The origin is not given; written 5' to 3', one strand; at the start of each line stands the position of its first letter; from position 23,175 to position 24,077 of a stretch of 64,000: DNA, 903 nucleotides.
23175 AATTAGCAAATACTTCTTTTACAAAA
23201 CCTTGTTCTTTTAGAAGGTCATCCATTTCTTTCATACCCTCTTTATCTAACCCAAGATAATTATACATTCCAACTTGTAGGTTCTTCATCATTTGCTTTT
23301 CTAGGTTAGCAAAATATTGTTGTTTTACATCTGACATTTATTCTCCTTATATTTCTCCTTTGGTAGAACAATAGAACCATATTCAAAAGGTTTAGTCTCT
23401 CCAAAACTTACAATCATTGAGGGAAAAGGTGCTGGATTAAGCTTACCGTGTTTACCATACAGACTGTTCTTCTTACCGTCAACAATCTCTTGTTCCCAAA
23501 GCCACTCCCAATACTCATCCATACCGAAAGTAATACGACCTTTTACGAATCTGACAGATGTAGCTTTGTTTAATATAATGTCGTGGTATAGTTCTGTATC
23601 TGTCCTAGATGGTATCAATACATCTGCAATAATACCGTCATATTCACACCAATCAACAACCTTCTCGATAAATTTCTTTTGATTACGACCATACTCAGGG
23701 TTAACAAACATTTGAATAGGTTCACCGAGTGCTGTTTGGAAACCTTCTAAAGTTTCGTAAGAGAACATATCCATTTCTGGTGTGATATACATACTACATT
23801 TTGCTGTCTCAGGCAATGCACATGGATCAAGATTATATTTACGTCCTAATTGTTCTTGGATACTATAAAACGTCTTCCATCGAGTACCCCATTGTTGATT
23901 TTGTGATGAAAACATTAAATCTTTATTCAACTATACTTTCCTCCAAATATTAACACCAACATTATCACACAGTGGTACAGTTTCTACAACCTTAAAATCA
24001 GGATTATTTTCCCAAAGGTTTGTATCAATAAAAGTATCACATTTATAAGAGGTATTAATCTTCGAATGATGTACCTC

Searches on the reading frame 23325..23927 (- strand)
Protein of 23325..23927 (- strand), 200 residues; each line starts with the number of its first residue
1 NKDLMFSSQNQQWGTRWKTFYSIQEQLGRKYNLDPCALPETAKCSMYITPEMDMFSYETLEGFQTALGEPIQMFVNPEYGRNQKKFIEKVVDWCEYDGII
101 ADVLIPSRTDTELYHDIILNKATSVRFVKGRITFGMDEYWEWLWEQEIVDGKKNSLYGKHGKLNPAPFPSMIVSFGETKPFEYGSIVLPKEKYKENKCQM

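Call 71: search_protein_families(library=pfam, proteins=[window:23325-23927:-], max_evalue=0.001)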
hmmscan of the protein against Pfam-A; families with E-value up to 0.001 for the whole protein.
window:23325-23927:- (200 aa): 1 family
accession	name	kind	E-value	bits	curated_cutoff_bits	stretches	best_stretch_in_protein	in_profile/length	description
PF05869.16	Dam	-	1e-12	48.5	28.1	1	8-134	7-123/169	DNA N-6-adenine-methyltransferase (Dam)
